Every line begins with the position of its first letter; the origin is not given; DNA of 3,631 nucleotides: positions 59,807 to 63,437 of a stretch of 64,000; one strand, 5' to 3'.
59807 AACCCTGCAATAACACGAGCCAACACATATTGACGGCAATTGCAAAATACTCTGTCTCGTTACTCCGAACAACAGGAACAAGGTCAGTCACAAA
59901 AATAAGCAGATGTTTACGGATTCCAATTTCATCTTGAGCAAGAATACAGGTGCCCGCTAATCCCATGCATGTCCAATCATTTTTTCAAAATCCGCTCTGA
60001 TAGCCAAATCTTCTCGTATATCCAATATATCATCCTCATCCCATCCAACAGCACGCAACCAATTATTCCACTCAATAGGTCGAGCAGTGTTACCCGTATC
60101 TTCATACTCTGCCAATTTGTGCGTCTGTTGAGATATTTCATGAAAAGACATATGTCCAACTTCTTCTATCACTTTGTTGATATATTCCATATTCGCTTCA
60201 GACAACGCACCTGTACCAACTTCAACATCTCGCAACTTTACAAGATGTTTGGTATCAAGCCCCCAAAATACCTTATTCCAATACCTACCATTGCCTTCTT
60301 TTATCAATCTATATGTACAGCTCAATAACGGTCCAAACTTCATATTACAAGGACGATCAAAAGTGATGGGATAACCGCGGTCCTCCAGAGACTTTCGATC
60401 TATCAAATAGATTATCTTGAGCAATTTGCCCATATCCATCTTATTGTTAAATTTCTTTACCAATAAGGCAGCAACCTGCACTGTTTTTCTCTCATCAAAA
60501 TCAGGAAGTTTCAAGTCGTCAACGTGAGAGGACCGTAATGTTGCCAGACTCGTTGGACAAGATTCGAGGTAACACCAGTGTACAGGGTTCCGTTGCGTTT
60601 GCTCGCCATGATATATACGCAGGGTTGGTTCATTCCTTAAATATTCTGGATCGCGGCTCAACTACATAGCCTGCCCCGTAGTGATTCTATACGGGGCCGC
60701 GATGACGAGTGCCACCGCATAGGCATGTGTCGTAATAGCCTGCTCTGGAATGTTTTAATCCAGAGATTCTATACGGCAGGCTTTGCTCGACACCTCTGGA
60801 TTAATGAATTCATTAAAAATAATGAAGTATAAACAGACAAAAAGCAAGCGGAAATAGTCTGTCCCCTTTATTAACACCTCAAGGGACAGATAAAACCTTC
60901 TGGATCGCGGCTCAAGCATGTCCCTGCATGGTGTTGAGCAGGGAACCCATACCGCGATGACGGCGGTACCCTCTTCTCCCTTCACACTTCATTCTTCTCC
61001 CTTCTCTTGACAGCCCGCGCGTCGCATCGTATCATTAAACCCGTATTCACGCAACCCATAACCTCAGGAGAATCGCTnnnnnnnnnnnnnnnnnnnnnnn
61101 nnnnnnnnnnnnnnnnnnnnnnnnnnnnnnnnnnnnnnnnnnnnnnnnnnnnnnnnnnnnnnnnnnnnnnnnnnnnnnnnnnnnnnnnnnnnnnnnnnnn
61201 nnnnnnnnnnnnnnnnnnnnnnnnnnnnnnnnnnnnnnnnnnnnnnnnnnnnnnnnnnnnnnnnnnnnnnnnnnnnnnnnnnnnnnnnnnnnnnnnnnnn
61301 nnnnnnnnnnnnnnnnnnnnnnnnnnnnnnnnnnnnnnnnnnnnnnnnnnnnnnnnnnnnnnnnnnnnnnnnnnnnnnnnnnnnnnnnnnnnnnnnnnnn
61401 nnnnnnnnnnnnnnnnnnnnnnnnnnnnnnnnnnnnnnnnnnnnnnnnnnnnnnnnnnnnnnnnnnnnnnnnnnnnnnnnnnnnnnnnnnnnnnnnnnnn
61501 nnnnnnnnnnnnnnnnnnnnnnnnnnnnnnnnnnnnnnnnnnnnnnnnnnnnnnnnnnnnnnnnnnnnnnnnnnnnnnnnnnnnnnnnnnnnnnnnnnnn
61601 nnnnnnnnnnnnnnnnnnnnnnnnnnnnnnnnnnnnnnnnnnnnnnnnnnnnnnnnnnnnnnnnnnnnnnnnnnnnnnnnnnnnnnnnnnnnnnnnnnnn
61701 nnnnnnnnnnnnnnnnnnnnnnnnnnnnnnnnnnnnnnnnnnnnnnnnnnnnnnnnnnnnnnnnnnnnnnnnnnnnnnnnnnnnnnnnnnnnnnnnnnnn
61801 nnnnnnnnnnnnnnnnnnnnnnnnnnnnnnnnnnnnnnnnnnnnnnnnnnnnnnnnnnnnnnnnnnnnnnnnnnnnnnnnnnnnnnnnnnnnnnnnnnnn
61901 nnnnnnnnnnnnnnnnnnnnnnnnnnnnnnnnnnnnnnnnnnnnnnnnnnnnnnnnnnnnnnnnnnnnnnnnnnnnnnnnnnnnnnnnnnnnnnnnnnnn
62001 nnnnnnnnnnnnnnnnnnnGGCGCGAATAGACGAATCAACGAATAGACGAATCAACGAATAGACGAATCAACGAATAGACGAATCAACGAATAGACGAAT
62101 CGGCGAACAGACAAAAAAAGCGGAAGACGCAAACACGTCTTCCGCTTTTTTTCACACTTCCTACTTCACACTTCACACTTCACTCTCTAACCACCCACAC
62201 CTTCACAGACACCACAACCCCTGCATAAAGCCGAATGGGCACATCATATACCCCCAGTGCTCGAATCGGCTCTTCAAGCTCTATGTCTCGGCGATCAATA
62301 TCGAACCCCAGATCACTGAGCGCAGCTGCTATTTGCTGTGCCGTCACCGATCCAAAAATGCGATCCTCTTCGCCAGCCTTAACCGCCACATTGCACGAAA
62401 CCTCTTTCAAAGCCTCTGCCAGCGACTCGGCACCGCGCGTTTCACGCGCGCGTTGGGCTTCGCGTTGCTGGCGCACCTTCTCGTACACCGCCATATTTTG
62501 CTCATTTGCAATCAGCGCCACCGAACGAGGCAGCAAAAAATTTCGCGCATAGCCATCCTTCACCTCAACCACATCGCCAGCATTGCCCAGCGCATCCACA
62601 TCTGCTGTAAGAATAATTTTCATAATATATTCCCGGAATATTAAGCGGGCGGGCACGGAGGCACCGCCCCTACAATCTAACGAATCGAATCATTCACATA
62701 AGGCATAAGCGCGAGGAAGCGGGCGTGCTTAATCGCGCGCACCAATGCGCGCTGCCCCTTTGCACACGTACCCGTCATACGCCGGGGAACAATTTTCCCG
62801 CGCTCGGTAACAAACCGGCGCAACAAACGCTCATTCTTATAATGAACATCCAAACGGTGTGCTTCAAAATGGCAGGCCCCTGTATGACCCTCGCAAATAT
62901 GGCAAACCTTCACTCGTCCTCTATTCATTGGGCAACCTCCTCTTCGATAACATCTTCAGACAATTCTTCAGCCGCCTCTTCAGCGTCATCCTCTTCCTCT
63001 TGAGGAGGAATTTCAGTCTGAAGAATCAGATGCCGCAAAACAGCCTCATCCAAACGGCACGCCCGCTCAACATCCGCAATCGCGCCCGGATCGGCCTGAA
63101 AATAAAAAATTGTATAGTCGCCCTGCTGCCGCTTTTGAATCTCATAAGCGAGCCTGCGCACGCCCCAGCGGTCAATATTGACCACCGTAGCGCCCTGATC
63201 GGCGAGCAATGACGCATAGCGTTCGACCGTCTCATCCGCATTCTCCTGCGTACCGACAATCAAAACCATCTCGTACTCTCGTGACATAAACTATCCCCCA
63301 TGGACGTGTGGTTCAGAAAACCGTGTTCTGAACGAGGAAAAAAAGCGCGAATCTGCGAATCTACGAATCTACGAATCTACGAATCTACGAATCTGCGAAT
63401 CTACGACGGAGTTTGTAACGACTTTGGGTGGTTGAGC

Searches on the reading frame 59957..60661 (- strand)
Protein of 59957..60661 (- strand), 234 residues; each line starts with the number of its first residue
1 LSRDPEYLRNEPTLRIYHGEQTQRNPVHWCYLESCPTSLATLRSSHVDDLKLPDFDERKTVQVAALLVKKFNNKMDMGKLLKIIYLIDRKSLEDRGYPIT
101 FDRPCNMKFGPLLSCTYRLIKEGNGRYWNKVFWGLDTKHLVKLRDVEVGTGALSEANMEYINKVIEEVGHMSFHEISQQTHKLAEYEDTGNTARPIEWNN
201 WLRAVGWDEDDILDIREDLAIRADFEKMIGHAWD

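Call 72: search_protein_families(library=padloc, proteins=[window:59957-60661:-], max_evalue=0.01)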
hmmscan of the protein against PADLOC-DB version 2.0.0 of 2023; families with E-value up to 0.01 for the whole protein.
window:59957-60661:- (234 aa): 0 families

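Call 74: search_protein_families(library=pfam, proteins=[window:59957-60661:-], max_evalue=0.01)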
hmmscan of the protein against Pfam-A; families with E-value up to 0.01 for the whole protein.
window:59957-60661:- (234 aa): 1 family
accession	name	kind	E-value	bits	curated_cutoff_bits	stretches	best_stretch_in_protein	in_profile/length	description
PF13274.11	SocA_Panacea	-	1.4e-18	68.3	25.7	1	80-185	1-111/113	Antitoxin SocA-like, Panacea domain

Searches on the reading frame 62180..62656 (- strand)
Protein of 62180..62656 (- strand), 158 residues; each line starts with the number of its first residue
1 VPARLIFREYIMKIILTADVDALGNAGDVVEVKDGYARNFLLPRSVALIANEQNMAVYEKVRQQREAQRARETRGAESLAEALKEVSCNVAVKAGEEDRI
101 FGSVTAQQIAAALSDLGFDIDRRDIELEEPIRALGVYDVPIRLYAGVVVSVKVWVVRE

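Call 74: search_protein_families(library=pfam, proteins=[window:62180-62656:-], max_evalue=0.01)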
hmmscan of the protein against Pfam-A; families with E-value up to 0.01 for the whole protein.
window:62180-62656:- (158 aa): 2 families
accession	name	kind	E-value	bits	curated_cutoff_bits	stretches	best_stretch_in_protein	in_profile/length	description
PF03948.19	Ribosomal_L9_C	-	1.3e-27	96.5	23.2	1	76-156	3-85/86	Ribosomal protein L9, C-terminal domain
PF01281.25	Ribosomal_L9_N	-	2.5e-21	75.4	20.7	1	12-57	1-46/47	Ribosomal protein L9, N-terminal domain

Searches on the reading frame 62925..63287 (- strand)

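Call 74: search_protein_families(library=pfam, proteins=[window:62925-63287:-], max_evalue=0.01)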
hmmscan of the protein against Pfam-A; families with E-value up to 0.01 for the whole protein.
window:62925-63287:- (120 aa): 1 family
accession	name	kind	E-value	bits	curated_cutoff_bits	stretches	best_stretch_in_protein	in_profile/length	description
PF01250.22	Ribosomal_S6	-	7.8e-27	93.7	27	1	5-89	2-89/90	Ribosomal protein S6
